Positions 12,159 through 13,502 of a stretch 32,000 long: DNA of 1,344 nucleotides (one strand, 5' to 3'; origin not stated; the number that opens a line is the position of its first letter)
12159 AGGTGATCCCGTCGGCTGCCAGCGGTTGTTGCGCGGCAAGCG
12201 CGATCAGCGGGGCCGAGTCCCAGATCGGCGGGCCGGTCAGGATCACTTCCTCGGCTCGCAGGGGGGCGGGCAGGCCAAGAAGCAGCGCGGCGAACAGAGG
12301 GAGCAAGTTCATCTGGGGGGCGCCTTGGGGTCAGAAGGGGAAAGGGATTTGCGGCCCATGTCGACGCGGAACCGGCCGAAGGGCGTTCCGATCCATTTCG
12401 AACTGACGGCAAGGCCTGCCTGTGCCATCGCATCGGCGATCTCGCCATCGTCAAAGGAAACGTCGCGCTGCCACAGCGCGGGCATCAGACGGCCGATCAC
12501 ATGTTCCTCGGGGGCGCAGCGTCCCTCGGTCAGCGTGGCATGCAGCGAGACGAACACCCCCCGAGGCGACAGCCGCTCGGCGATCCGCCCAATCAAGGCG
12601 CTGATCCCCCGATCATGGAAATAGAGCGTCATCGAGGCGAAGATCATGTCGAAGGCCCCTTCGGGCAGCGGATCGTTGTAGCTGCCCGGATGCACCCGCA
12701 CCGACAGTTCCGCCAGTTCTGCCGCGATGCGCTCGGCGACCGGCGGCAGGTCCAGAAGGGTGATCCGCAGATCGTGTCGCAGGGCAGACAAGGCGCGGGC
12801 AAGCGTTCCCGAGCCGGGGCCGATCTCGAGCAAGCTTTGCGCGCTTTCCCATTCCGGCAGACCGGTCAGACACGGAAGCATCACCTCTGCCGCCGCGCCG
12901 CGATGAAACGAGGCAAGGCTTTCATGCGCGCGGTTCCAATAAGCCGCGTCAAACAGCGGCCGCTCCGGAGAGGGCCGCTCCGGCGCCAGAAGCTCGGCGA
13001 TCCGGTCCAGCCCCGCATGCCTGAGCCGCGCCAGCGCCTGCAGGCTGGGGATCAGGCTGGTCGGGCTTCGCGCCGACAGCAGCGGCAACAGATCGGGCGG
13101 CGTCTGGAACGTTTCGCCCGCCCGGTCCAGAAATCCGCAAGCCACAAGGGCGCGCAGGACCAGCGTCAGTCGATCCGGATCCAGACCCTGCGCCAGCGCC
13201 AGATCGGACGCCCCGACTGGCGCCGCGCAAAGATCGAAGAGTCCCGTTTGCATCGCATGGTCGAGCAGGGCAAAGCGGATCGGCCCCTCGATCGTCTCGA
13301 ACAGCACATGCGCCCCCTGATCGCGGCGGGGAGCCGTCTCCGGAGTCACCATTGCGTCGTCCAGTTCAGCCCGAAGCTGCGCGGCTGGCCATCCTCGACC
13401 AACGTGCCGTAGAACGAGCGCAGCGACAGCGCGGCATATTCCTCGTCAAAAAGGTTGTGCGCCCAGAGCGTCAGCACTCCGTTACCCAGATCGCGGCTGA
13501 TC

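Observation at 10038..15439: Translationally coupled TonB receptor, O-methyltransferase-like enzyme and ThiY/NMT1-type ABC importer: candidate new B12-linked uptake/modification system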

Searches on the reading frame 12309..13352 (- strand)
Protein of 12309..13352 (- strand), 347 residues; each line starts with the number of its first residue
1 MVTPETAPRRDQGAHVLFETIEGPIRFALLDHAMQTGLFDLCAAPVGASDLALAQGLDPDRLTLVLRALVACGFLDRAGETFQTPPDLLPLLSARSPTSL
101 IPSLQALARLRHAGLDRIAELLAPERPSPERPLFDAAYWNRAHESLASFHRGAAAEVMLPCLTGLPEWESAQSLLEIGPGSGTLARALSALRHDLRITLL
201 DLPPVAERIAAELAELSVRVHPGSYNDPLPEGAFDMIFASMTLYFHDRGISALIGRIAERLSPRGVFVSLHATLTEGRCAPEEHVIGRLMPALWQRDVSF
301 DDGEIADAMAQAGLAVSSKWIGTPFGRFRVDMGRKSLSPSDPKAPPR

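Call 4: search_protein_families(library=pfam, proteins=[window:12309-13352:-])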
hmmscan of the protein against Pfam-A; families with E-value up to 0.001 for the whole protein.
window:12309-13352:- (347 aa): 6 families
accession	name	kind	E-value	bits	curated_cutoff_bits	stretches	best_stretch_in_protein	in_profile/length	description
PF08242.18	Methyltransf_12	-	2.3e-08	35.1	30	1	175-267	1-98/98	Methyltransferase domain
PF13649.12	Methyltransf_25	-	4.1e-08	34.2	27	1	175-265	2-97/97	Methyltransferase domain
PF13489.12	Methyltransf_23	-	1.2e-07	32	27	1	168-316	20-161/164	Methyltransferase domain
PF00891.24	Methyltransf_2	-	4.4e-07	29.9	22.3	1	168-283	60-178/210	O-methyltransferase domain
PF08241.18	Methyltransf_11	-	5.3e-07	30.6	21.2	1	175-268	1-94/95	Methyltransferase domain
PF08100.18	Dimerisation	-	7.4e-05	22.9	25.6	1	14-81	6-76/93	O-methyltransferase dimerisation domain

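Call 5: search_protein_families(library=ncbifam, proteins=[window:12309-13352:-])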
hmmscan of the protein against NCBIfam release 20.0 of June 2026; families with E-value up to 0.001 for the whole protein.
window:12309-13352:- (347 aa): 4 families
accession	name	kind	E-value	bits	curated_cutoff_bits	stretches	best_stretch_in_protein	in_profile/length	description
TIGR02072.1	BioC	equivalog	3.3e-06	27.1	184.95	1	170-268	34-131/244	malonyl-ACP O-methyltransferase BioC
TIGR02716.1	C20_methyl_CrtF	equivalog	7.9e-05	21.9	276.1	1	25-256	2-238/306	bacteriochlorophyllide d C-20 methyltransferase BchU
TIGR03534.1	RF_mod_PrmC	equivalog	0.0002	20.9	199.1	1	171-238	89-161/253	peptide chain release factor N(5)-glutamine methyltransferase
TIGR04371.1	methyltran_NanM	subfamily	0.00032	20.3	44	1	169-206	148-185/273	putative sugar O-methyltransferase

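Call 11: search_solved_structures(query=window:12309-13352:-, max_evalue=0.01)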
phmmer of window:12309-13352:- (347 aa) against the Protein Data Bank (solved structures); distinct sequences matched with E-value up to 0.01: 32.
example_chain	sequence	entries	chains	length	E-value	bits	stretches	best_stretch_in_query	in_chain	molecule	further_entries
7wdq_A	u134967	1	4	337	3.6e-09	39.4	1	25-313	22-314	SAM-dependent MTHB methyltransferase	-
7wdw_A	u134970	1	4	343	3.8e-09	39.3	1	25-314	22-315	DSYB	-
3mcz_A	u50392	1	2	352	4.2e-09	39.1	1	27-322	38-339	O-methyltransferase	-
6clw_A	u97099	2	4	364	4.3e-09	39.1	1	34-317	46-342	O-methyltransferase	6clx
7pg7_D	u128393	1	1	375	2.3e-08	36.7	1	41-277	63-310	Methyltransferase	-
9fce_A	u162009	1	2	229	2.5e-08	36.6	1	170-271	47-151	SAM dependent methyltransferase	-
3i53_A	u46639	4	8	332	3e-08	36.3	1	44-317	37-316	O-methyltransferase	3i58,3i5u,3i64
1tw2_A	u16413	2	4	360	6.7e-07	31.9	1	50-267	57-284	Carminomycin 4-O-methyltransferase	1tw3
4wxh_A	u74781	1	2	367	8.6e-07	31.5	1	50-267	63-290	Carminomycin 4-O-methyltransferase DnrK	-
7oy1_A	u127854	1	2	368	8.7e-07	31.5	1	50-271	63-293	Carminomycin 4-O-methyltransferase DnrK,Methyltransferase domain-containing protein,Aclaci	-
5eeg_A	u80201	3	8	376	9.2e-07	31.5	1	50-267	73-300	Carminomycin 4-O-methyltransferase DnrK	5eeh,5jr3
9la8_A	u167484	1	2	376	9.7e-07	31.4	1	50-267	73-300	Methyltransferase domain-containing protein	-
9lac_A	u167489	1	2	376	1.1e-06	31.2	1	50-267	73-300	Methyltransferase domain-containing protein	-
7phd_A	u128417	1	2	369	1.2e-06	31.1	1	50-268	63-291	Carminomycin 4-O-methyltransferase DnrK,Methyltransferase domain-containing protein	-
7owb_A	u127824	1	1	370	1.4e-06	30.8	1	50-270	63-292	Carminomycin 4-O-methyltransferase DnrK,Methyltransferase domain-containing protein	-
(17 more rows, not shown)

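Call 14: find_homologous_proteins(query=window:12309-13352:-, max_evalue=0.00001)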
Query window:12309-13352:- (347 aa): 33 proteins with E <= 0.00001 among 8000 candidates.
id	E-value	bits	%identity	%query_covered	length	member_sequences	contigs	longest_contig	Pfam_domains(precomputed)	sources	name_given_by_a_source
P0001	2.6e-225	765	100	100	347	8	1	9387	PF13489.13,PF13649.13,PF00891.25,PF08241.19,PF08242.19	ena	-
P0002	1.2e-176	605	81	99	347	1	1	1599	PF13489.13,PF13649.13,PF00891.25,PF08241.19,PF08242.19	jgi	jgi:SAM-dependent methyltransferase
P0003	2.2e-155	535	77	93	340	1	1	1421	PF13489.13,PF13649.13,PF00891.25,PF08241.19,PF08242.19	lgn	-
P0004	2.5e-114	400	100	53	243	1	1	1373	-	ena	-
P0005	1.3e-112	394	59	97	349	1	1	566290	PF13489.13,PF13649.13,PF00891.25,PF08241.19,PF08242.19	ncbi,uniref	ncbi:class I SAM-dependent methyltransferase [Paenirhodobacter sp.]|uniref:class I SAM-dependent met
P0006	1.5e-111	391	58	94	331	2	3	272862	PF13489.13,PF13649.13,PF00891.25,PF08241.19,PF08242.19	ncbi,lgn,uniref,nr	ncbi:trans-aconitate 2-methyltransferase [Puniceibacterium sp. IMCC21224]|uniref:class I SAM-depende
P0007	2.3e-111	390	59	95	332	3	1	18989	PF13489.13,PF13649.13,PF00891.25,PF08241.19,PF08242.19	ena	-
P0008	1.8e-104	368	53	95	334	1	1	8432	PF13489.13,PF13649.13,PF08241.19,PF08242.19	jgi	jgi:demethylspheroidene O-methyltransferase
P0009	2.5e-104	367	53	97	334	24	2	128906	PF13489.13,PF13649.13,PF08242.19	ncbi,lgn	-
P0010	2.4e-103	364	55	95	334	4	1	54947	PF13489.13,PF13649.13,PF00891.25,PF08241.19,PF08242.19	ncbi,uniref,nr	ncbi:class I SAM-dependent methyltransferase [Xinfangfangia pollutisoli]|uniref:class I SAM-dependen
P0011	1.2e-102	362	54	93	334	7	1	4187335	PF13489.13,PF13649.13,PF00891.25,PF08241.19,PF08242.19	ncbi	ncbi:class I SAM-dependent methyltransferase [Rhizobium sp. PAMB 3174]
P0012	3.5e-102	360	54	95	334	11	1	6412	PF13489.13,PF13649.13,PF00891.25,PF08241.19,PF08242.19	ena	-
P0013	4.5e-102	360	53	95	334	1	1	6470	PF13489.13,PF13649.13,PF08241.19,PF08242.19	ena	-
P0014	8.4e-102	359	54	93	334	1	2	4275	PF13489.13,PF13649.13,PF00891.25,PF08241.19,PF08242.19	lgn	-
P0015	1.8e-101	358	54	97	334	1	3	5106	PF13489.13,PF13649.13,PF00891.25,PF08241.19,PF08242.19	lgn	-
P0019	4.2e-100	353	52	94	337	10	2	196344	PF13489.13,PF13649.13,PF00891.25,PF08241.19,PF08242.19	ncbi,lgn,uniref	ncbi:class I SAM-dependent methyltransferase [Pannonibacter sp. Pt2]|uniref:Class I SAM-dependent me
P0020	1.1e-99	352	54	97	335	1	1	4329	PF13489.13,PF13649.13,PF00891.25,PF08242.19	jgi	jgi:demethylspheroidene O-methyltransferase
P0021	1.2e-99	352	53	94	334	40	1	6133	PF13489.13,PF13649.13,PF00891.25,PF08241.19,PF08242.19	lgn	-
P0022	4.0e-99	350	53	96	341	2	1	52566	PF13489.13,PF13649.13,PF00891.25,PF08241.19,PF08242.19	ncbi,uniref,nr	ncbi:class I SAM-dependent methyltransferase [Gemmobacter serpentinus]|uniref:class I SAM-dependent 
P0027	1.5e-94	335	50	95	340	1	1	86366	PF13489.13,PF05175.21,PF13649.13,PF00891.25,PF08241.19,PF08242.19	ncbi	ncbi:class I SAM-dependent methyltransferase [Celeribacter sp. ULVN23_4]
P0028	1.6e-77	279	53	70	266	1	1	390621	PF13649.13,PF00891.25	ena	-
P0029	3.8e-75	271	44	92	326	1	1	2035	PF13489.13,PF13649.13,PF00891.25,PF08242.19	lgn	-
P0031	3.2e-62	229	37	91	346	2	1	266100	PF13489.13,PF13649.13,PF00891.25,PF08241.19,PF08242.19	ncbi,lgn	ncbi:MAG: methyltransferase domain-containing protein [Hyphomicrobiales bacterium]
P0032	1.8e-6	45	30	71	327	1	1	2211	PF13489.13,PF13649.13,PF00891.25,PF08100.19,PF08242.19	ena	-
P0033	7.0e-6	43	30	73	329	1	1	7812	PF13489.13,PF13649.13,PF00891.25,PF08100.19,PF08242.19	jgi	jgi:SAM-dependent methyltransferase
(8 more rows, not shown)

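Call 16: find_related_loci(query=A1, collection=genome_contigs, flank=10000)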
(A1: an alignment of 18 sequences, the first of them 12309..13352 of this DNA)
Query A1 (347 aa) in genome_contigs; peptide patterns used: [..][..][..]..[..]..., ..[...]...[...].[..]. (x = any residue, [..] = any of these).
73 stretches matched a pattern; 32 encode a relative of the query (tblastn E <= 1e-3); 31 distinct loci.
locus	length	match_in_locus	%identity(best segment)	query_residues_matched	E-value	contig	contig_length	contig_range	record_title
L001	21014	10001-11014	57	10-346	2e-116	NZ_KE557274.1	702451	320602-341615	Salipiger mucosus DSM 16094 scaffold2, whole genome shotgun sequence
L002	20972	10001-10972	56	13-335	8e-105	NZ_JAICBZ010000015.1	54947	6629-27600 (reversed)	Xinfangfangia pollutisoli strain Clo-40 Xinzhong40-1_scaffold15, whole genome shotgun sequence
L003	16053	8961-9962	54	1-337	3e-105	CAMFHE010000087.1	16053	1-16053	MAG: uncultured Rhizobium sp. isolate SRR9109403_bin.1_metaWRAP_v1.3_MAG genome assembly, contig: ERZ12289984.1411, whol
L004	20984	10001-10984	52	9-335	3e-104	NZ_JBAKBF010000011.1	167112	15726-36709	Pannonibacter anstelovis strain Pt1 NODE_11_length_167112_cov_25.092232, whole genome shotgun sequence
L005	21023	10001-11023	52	1-346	2e-101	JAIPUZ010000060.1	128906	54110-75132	MAG: Mesorhizobium sp. isolate bin 2 all_Scaff02249, whole genome shotgun sequence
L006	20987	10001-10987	53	8-335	2e-101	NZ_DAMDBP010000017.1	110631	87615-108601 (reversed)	MAG: Agrobacterium sp. isolate CTOTU50316 NODE_23_length_110631_cov_3.907783, whole genome shotgun sequence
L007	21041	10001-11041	51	9-347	8e-102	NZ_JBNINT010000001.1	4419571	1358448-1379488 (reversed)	Pannonibacter phragmitetus strain 905_3 contig_1, whole genome shotgun sequence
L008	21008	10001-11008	53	1-335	2e-100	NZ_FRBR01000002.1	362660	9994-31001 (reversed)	Roseovarius pacificus strain DSM 29589, whole genome shotgun sequence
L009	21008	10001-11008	53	1-335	2e-100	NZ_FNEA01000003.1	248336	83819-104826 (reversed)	Paracoccus denitrificans strain DSM 413, whole genome shotgun sequence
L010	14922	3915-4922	53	2-335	8e-98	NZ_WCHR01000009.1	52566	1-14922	Gemmobacter serpentinus strain HB-1 NODE_9_length_52470_cov_423.647736, whole genome shotgun sequence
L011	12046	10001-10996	52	1-335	5e-97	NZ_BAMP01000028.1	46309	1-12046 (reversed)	Nitratireductor aquibiodomus NL21 = JCM 21793, whole genome shotgun sequence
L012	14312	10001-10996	52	1-335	2e-96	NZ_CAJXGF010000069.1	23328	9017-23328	MAG: uncultured Nitratireductor sp. isolate SRR6201726_bin.8_MetaBAT_v2.12.1_MAG, whole genome shotgun sequence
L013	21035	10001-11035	49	10-347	7e-93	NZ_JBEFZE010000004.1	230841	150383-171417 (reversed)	Pseudogemmobacter sonorensis strain PA1-206B NODE_4_length_230904_cov_46.976991, whole genome shotgun sequence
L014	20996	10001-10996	59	1-335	2e-115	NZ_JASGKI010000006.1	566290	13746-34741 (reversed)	MAG: Paenirhodobacter sp. isolate 5N572 JMF-2111-06-0005.ont.bin.572_5, whole genome shotgun sequence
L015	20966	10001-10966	44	16-334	1e-74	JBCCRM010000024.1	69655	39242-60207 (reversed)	MAG: Pseudomonadota bacterium isolate P01_D01_bin.32 k141_2240437_length_69655_cov_168.1545, whole genome shotgun sequen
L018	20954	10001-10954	37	17-332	8e-70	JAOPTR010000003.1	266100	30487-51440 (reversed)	MAG: Hyphomicrobiales bacterium isolate tPB_Alph1 H3element_contig_204, whole genome shotgun sequence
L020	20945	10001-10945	43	16-334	2e-66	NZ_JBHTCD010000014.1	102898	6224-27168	Insolitispirillum peregrinum strain CCUG 13795 GCM70025272_5, whole genome shotgun sequence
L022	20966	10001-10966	39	16-335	6e-63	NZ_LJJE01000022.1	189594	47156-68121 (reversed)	Vibrio sonorensis strain CAIM 1076 contig00034, whole genome shotgun sequence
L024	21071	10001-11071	42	1-344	7e-61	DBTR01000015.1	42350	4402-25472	MAG TPA_asm: Rhodospirillum sp. UBA1311 UBA1311_contig_23011, whole genome shotgun sequence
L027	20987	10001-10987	35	17-343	3e-57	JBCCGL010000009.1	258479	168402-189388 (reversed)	MAG: Pseudomonadota bacterium isolate P01_B01_bin.42 k141_1275171_length_258479_cov_34.7576, whole genome shotgun sequen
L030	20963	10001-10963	37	17-333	2e-60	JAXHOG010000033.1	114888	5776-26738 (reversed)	MAG: Marinagarivorans sp. isolate Salar_de_Ascotan_water_MAG_AWA26 contig_3222_polypolish, whole genome shotgun sequence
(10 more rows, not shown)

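Call 21: search_protein_families(library=pfam, proteins=[L020:6595-7794:+, L027:6524-7702:+, L020:10963-11895:-, L020:12022-13536:+, L027:11006-11929:-, L024:11850-12755:-, L020:3529-5361:+, L027:3877-5331:+, L027:2873-3877:+])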
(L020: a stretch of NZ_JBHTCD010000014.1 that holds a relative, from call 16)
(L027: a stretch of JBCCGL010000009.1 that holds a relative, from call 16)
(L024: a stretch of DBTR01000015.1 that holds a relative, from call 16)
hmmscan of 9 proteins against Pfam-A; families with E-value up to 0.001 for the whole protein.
L020:6595-7794:+ (399 aa): 1 family
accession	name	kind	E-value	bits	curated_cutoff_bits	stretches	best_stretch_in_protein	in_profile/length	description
PF07690.21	MFS_1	-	9.8e-34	117.2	33.4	2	21-302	2-284/347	Major Facilitator Superfamily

L027:6524-7702:+ (392 aa): 2 families
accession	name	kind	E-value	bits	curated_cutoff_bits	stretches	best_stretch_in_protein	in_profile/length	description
PF07690.21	MFS_1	-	9.9e-43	146.8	33.4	2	9-296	1-284/347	Major Facilitator Superfamily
PF12832.13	MFS_1_like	-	0.00015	21.4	25.2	1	9-158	221-356/373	MFS_1 like family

L020:10963-11895:- (310 aa): 2 families
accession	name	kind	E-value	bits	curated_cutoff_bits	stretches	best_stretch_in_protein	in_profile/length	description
PF03466.25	LysR_substrate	-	6.8e-47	160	28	1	92-297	2-208/209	LysR substrate binding domain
PF00126.33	HTH_1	-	2.3e-20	72.8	26.6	1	11-67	4-60/60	Bacterial regulatory helix-turn-helix protein, lysR family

L020:12022-13536:+ (504 aa): 1 family
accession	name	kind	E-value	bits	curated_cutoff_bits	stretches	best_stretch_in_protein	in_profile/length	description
PF07690.21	MFS_1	-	3.2e-39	135.3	33.4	1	22-410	1-343/347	Major Facilitator Superfamily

L027:11006-11929:- (307 aa): 1 family
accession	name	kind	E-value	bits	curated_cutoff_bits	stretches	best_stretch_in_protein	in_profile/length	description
PF02574.22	S-methyl_trans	-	3.1e-47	162.2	22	1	27-304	2-282/283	Homocysteine S-methyltransferase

L024:11850-12755:- (301 aa): 0 families

L020:3529-5361:+ (610 aa): 3 families
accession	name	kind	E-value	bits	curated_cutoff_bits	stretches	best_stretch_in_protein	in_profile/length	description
PF00205.28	TPP_enzyme_M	-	3.9e-34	117.7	30.4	1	221-358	2-137/137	Thiamine pyrophosphate enzyme, central domain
PF02776.23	TPP_enzyme_N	-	4.3e-33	114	26.8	1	25-139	1-115/119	Thiamine pyrophosphate enzyme, N-terminal TPP binding domain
PF02775.26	TPP_enzyme_C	-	2.3e-28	99.3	21.9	1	427-576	1-151/151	Thiamine pyrophosphate enzyme, C-terminal TPP binding domain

L027:3877-5331:+ (484 aa): 1 family
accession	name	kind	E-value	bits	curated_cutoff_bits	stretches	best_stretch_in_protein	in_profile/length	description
PF01425.27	Amidase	-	8.5e-80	269.4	27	1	28-456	1-445/445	Amidase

L027:2873-3877:+ (334 aa): 2 families
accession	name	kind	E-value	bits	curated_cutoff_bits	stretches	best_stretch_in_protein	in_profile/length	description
PF01636.29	APH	-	1.6e-25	90.7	23.2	1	40-275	10-237/239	Phosphotransferase enzyme family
PF01633.27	Choline_kinase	-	8.6e-05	22.4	29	1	51-257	22-208/300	Choline/ethanolamine kinase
